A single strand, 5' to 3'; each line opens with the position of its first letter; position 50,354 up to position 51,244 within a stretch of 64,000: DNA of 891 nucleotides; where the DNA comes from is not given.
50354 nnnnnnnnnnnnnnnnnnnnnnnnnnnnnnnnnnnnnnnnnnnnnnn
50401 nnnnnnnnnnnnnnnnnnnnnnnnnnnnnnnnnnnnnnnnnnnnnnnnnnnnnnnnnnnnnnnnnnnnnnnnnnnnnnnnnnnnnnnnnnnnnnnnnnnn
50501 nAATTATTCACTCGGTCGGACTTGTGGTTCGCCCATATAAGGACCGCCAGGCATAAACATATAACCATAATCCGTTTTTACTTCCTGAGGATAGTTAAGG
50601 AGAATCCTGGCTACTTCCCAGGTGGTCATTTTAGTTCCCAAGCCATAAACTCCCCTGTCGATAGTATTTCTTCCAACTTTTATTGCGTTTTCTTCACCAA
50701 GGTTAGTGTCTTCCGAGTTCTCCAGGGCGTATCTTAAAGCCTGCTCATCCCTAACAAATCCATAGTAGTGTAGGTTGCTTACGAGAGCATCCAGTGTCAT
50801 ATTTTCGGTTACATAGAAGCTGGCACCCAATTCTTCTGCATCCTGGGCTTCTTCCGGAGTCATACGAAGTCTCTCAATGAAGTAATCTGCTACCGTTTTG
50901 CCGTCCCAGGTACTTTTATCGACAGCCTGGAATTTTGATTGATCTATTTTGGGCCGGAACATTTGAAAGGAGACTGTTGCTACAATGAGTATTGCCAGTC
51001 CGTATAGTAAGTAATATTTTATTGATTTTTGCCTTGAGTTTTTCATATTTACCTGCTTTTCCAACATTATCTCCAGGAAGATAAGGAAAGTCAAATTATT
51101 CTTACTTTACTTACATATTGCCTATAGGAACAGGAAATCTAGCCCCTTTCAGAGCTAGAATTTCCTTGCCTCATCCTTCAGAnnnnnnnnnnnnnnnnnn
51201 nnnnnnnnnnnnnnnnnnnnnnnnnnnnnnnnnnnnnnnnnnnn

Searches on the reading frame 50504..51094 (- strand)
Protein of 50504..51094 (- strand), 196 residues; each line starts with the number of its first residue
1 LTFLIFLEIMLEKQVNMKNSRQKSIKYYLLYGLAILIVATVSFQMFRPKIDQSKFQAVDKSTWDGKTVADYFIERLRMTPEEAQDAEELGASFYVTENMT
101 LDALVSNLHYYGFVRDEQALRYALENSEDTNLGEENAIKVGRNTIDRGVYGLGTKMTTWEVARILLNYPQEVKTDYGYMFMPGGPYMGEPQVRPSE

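Call 16: search_protein_families(library=pfam, proteins=[window:50504-51094:-], max_evalue=0.01)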
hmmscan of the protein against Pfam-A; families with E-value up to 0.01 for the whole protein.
window:50504-51094:- (196 aa): 1 family
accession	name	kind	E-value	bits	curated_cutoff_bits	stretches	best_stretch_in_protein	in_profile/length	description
PF02618.21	YceG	-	0.0026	17.7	32.4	1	93-171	1-67/275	YceG-like family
